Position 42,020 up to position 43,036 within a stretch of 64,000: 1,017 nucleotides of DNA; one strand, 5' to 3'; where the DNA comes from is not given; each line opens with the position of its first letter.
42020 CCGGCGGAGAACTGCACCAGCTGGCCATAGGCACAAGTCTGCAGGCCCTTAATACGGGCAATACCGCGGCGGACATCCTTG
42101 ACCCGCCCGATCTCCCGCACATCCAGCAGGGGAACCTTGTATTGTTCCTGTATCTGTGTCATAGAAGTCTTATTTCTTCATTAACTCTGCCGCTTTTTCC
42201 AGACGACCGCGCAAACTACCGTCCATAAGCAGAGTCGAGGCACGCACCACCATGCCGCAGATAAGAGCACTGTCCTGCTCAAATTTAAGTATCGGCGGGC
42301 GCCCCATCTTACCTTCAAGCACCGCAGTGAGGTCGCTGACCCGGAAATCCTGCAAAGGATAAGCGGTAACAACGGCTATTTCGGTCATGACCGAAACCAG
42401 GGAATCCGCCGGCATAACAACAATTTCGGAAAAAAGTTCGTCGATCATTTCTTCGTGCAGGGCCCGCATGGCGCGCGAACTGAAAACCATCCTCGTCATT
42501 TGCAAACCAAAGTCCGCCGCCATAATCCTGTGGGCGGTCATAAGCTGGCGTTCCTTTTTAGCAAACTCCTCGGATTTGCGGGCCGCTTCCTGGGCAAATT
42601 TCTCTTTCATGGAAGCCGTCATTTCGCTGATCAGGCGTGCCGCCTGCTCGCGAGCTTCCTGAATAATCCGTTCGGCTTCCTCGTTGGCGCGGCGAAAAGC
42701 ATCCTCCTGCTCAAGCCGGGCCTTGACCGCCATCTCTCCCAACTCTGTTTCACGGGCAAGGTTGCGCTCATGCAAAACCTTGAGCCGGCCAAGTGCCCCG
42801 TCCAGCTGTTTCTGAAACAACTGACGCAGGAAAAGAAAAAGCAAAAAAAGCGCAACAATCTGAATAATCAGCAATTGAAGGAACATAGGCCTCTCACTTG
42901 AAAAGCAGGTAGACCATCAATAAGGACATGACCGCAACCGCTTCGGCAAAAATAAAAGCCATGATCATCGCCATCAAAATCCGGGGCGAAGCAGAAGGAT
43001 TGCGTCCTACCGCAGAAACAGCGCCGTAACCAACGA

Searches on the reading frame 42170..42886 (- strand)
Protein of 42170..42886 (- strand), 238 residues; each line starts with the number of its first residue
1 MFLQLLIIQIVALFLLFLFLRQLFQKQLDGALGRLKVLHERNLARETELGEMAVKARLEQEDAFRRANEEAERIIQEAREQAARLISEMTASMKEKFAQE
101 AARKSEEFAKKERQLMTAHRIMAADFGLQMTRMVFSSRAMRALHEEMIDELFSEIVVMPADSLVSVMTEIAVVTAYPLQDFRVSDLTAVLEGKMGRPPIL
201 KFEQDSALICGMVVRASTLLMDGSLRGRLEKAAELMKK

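Call 31: search_protein_families(library=pfam, proteins=[window:42170-42886:-], max_evalue=0.001)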
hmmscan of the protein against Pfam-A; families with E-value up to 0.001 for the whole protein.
window:42170-42886:- (238 aa): 2 families
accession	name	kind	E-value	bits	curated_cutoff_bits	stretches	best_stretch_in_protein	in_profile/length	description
PF00213.23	OSCP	-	9.1e-11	42.6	22.3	1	168-234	103-170/172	ATP synthase delta (OSCP) subunit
PF00430.23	ATP-synt_B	-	1.4e-05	25.7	28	1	6-132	2-128/132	ATP synthase B/B' CF(0)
